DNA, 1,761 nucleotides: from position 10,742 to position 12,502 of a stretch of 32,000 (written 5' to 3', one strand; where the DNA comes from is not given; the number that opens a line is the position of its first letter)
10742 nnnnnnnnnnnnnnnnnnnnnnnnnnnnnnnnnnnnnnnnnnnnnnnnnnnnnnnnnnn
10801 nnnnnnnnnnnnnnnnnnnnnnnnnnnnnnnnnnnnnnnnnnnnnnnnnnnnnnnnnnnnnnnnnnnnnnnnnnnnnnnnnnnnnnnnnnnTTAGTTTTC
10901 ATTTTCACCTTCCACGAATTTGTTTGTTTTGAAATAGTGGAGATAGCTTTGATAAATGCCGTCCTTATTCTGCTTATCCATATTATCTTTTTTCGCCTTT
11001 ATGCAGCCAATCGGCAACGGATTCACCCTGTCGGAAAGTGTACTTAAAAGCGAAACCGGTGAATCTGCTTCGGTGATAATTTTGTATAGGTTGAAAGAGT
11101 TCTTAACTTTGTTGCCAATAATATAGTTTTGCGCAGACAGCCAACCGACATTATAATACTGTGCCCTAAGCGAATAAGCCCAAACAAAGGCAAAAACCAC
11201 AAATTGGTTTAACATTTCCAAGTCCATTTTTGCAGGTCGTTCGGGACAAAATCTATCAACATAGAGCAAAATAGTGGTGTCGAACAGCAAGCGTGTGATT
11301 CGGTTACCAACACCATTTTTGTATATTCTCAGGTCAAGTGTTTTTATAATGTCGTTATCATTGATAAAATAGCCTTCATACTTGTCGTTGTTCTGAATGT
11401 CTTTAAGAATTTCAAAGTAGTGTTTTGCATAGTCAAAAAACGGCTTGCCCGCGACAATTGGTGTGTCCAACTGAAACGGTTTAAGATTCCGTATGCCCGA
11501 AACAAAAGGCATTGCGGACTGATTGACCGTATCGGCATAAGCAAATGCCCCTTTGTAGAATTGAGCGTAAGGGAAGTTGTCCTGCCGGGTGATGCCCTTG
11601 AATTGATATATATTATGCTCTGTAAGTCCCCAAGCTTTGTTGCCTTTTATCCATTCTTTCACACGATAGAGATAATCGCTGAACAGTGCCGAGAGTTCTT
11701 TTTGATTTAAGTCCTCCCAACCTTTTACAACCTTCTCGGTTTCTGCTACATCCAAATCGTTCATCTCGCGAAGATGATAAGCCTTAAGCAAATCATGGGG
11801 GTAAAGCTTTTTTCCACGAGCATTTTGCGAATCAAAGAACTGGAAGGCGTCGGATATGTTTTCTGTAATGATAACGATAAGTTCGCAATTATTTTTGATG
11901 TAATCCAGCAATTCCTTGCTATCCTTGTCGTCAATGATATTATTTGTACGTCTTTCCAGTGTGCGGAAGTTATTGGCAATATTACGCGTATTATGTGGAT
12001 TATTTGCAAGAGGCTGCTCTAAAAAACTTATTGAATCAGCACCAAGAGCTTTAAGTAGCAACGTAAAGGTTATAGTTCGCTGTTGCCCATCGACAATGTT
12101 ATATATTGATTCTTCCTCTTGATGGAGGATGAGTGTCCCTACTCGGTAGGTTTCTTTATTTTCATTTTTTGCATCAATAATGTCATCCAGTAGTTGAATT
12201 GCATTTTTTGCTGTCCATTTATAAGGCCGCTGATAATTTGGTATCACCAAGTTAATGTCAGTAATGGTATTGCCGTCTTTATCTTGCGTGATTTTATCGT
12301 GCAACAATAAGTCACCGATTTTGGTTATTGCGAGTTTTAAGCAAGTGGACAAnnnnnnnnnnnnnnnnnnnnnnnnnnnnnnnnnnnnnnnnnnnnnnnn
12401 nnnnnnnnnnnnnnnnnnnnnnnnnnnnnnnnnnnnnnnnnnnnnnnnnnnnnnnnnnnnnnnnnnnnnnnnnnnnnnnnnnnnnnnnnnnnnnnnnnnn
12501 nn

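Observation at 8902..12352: Overlapping tandem DUF262 genes: a nuclease-less GmrS-like protein translationally coupled to a full DUF262-DUF1524 (GmrSD-like) enzyme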

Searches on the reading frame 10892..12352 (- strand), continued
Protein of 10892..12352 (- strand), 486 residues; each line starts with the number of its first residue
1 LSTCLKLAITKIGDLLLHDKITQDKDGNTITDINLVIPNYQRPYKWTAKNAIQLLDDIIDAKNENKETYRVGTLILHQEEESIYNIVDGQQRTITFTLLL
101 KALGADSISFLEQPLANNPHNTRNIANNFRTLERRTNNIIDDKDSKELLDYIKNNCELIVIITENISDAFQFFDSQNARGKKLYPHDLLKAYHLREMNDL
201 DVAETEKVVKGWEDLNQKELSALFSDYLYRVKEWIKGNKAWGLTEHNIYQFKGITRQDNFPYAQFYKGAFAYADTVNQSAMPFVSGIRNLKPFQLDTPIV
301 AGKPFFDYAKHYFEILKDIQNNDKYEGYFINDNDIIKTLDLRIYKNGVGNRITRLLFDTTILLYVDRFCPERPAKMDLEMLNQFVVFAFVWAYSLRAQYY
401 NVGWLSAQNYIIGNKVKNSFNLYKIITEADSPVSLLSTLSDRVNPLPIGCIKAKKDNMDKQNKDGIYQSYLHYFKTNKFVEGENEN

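Call 64: predict_structure(alignment_id=A2)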
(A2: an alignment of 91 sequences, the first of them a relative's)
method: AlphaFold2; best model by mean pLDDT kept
length: 486 residues; sequences in the alignment: 91
mean_pLDDT: 77.4   pTM: 0.59
mean pLDDT of the five models: 77.4, 76.5, 76.4, 75.8, 75.4
residues with pLDDT >= 90: 127; 70-90: 244; 50-70: 46; < 50: 69
segments of 3 or more residues with pLDDT < 50: 279-290, 323-348, 454-468, 474-486
pLDDT, mean of each block of 10 residues (from residue 1): 72 93 83 87 87 92 88 90 90 93 87 69 88 87 88 94 84 63 77 83 80 85 91 91 84 87 81 63 38 71 87 80 42 42 45 86 84 73 80 81 87 90 93 89 75 48 47 47 34
secondary structure, 60 per line:
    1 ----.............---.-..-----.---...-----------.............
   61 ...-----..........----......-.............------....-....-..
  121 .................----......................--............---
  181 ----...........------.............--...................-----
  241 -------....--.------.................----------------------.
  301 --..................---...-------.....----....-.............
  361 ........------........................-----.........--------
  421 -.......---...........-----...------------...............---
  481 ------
elements in order: E5-11 H12-17 E34-36 H48-63 E69-78 E83-88 H90-102 H109-112 H114-117 H119-137 H142-155 E156-163 H166-177 H185-195 H202-214 H217-235 H248-251 H261-277 H303-320 H334-338 H343-346 H348-368 H375-398 H404-412 H422-428 H432-442 H463-477

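Call 66: fold_search(model_id=the predicted structure, library=pdb)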
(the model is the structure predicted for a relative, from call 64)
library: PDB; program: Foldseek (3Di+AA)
matches with E <= 10: 78; with E <= 0.001: 6
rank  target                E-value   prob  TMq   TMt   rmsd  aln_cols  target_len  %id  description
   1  9jfl_B                2.0e-06  1.00  0.34  0.30  11.1       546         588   15  Molecular basis of the phosphorothioation-sensing antiphage defence system DndBCDE-DndI (released 2024-12-11)
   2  7drs_A                2.7e-06  1.00  0.29  0.19  21.4       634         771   12  Structure of SspE_40224 (released 2022-06-29)
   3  9jfl_A                5.1e-06  1.00  0.36  0.31  11.3       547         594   15  Molecular basis of the phosphorothioation-sensing antiphage defence system DndBCDE-DndI (released 2024-12-11)
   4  7drr_A                7.9e-06  1.00  0.27  0.17  21.7       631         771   12  Structure of SspE-R100A protein (released 2022-06-29)
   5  6jiv_A                2.2e-05  1.00  0.28  0.24  22.9       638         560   12  SspE crystal structure (released 2020-03-25)
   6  6jiv_C                4.1e-05  1.00  0.29  0.25  22.9       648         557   12  SspE crystal structure (released 2020-03-25)
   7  9e2i_B                8.7e-01  0.04  0.11  0.10  27.0       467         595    9  Variediene synthase with six cyclases (released 2025-05-21)
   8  9e2i_E                1.0e+00  0.02  0.09  0.08  27.9       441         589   10  Variediene synthase with six cyclases (released 2025-05-21)
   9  7bpn_MODEL_1_A        1.7e+00  0.04  0.06  0.18  16.6       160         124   12  Solution NMR structure of NF7; de novo designed protein with a novel fold (released 2021-03-24)
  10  7p9k_A                1.7e+00  0.02  0.10  0.09  26.4       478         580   12  BrxU, GmrSD-family Type IV restriction enzyme (released 2021-12-08)
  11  9yne_F                1.8e+00  0.03  0.13  0.12  34.0       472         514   10  Motor domain of human dynein-1 in pre-power stroke bound to dynactin-p150glued-CC1B-ICD and LIS1 (released 2026-01-28)
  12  8glv_DA               2.2e+00  0.03  0.12  0.03  61.0       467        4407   10  96-nm repeat unit of doublet microtubules from Chlamydomonas reinhardtii flagella (released 2023-05-31)
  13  9hjz_B                2.6e+00  0.04  0.12  0.18  19.3       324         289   11  Crystal structure of human geranylgeranyl diphosphate synthase mutant Y246D (released 2025-06-25)
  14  7s0h_B                2.8e+00  0.03  0.10  0.14  20.6       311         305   12  Crystal structure of Penicillium verruculosum copalyl diphosphate synthase (PvCPS) alpha prenyltransferase domain vari (released 2021-10-13)
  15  6v0k_B                3.3e+00  0.02  0.11  0.14  20.1       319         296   10  Crystal structure of Penicillium verruculosum copalyl diphosphate synthase (PvCPS) alpha prenyltransferase domain (released 2020-01-29)
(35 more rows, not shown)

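Call 69: find_encoding_contigs(protein=P0098, flank=8000, max_places=2)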
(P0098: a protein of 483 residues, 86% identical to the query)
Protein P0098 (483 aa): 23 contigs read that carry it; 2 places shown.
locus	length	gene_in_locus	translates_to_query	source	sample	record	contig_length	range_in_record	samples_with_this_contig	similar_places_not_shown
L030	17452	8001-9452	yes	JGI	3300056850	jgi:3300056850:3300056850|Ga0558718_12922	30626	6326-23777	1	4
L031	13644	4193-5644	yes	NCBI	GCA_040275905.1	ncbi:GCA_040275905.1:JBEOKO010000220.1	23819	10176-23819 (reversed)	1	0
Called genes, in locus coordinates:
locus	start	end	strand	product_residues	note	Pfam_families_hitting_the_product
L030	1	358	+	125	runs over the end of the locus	-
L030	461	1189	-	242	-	PF07883:Cupin_2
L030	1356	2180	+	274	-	PF14451:Ub-Mut7C, PF01927:Mut7-C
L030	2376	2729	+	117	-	-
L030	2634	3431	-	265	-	PF00078:RVT_1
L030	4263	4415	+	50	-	-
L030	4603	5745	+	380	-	PF13776:DUF4172, PF02661:Fic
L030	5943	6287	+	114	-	-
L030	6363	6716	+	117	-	-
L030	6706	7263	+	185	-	PF13374:TPR_10, PF13424:TPR_12, PF24885:TPR_NPHP3, PF13374:TPR_10, PF13424:TPR_12, PF00515:TPR_1 (weak), PF07719:TPR_2 (weak), PF13374:TPR_10, +7 more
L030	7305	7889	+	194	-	PF12770:CHAT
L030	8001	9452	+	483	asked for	PF03235:GmrSD_N, PF25202:DUF7834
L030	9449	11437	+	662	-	PF03235:GmrSD_N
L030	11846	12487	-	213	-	PF13417:GST_N_3, PF13409:GST_N_2, PF13410:GST_C_2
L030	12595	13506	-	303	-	PF03088:Str_synth (weak)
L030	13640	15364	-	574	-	PF00664:ABC_membrane, PF00005:ABC_tran, PF02463:SMC_N (weak)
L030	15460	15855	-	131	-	PF01124:MAPEG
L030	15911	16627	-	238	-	PF06271:RDD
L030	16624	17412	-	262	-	-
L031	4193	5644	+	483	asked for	PF03235:GmrSD_N, PF25202:DUF7834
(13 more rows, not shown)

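Call 70: find_encoding_contigs(protein=P0083, flank=8000, max_places=1)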
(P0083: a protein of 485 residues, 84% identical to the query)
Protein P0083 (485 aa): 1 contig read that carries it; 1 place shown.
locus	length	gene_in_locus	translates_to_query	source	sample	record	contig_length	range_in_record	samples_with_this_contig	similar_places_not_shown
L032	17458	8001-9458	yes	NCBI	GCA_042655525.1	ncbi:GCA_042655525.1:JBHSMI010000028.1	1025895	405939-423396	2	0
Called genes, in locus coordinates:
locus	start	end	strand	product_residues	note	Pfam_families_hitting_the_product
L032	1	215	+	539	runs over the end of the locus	PF00072:Response_reg, PF12833:HTH_18, PF00165:HTH_AraC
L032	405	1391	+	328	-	PF00528:BPD_transp_1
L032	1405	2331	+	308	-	PF00528:BPD_transp_1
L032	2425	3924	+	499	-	PF12010:DUF3502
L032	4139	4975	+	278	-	PF01903:CbiX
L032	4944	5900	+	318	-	PF00781:DAGK_cat, PF19279:YegS_C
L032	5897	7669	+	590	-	PF01938:TRAM (weak), PF03602:Cons_hypoth95 (faint), PF05958:tRNA_U5-meth_tr, PF02475:TRM5-TYW2_MTfase (weak), PF09445:Methyltransf_15 (weak), PF13847:Methyltransf_31, PF13649:Methyltransf_25 (weak)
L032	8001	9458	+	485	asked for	PF03235:GmrSD_N, PF25202:DUF7834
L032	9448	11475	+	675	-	PF03235:GmrSD_N, PF07510:GmrSD_C (weak)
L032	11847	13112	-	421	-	-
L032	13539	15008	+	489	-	PF12161:HsdM_N, PF02384:N6_Mtase, PF01170:UPF0020 (weak), PF07669:Eco57I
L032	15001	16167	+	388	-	PF01420:Methylase_S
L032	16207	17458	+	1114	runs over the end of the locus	PF04313:HSDR_N (weak), PF00270:DEAD, PF04851:ResIII, PF18766:SWI2_SNF2, PF00271:Helicase_C (weak), PF08463:EcoEI_R_C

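Call 71: find_encoding_contigs(protein=P0048, flank=8000, max_places=1)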
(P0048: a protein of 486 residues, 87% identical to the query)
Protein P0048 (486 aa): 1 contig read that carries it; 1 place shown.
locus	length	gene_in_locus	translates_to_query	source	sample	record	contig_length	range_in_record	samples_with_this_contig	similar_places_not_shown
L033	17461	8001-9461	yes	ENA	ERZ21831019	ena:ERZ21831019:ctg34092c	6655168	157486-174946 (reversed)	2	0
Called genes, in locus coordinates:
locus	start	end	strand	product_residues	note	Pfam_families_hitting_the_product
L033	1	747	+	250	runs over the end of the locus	PF02384:N6_Mtase, PF07669:Eco57I (weak)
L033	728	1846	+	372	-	PF01420:Methylase_S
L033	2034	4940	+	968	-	PF04313:HSDR_N, PF04851:ResIII, PF18766:SWI2_SNF2, PF22679:T1R_D3-like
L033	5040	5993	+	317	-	-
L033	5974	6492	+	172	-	-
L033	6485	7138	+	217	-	-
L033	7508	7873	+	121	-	-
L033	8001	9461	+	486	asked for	PF03235:GmrSD_N, PF25202:DUF7834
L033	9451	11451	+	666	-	PF03235:GmrSD_N, PF07510:GmrSD_C (weak)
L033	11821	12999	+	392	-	PF06527:TniQ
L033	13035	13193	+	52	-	-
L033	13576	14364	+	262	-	PF08722:Tn7_TnsA-like_N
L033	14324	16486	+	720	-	PF00665:rve (faint), PF27135:HTH_TnsB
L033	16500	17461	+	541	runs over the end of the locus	PF05621:TniB, PF13401:AAA_22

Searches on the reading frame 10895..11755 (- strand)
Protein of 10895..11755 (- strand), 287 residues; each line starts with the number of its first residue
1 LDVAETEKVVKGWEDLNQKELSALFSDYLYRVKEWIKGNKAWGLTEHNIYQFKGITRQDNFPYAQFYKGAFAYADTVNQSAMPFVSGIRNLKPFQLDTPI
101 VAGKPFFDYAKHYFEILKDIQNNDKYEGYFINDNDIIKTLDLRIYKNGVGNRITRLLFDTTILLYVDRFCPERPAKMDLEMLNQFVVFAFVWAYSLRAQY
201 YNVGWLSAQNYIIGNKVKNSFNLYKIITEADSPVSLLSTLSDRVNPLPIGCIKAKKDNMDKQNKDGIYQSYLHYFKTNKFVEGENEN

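Call 72: search_protein_representatives(protein=window:10895-11755:-)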
Query: 287 residues. Proteins with E-value up to 0.001 (for the whole library): 410; up to 1e-10: 189; up to 1e-30: 25. The best 150 are listed.
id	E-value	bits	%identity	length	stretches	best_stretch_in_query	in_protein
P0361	7.2e-133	458.7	71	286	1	2-282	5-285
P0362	2.0e-114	398.2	67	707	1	2-279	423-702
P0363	4.0e-110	384.1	62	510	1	2-261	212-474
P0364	7.9e-105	366.7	81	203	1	82-286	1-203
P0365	2.5e-101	355.2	61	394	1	21-262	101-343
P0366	5.0e-101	354.2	55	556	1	2-282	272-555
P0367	1.2e-97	343.2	58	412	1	3-284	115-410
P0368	1.3e-88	313.5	55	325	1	5-257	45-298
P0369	1.6e-66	241.0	78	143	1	27-164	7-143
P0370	6.5e-64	232.4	60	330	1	5-245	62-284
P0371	2.5e-60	220.7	71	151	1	82-227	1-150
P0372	2.7e-55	204.2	58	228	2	3-91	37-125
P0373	3.1e-55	203.9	46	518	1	4-279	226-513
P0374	5.6e-54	199.8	42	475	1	4-257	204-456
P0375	1.4e-52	195.3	62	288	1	3-189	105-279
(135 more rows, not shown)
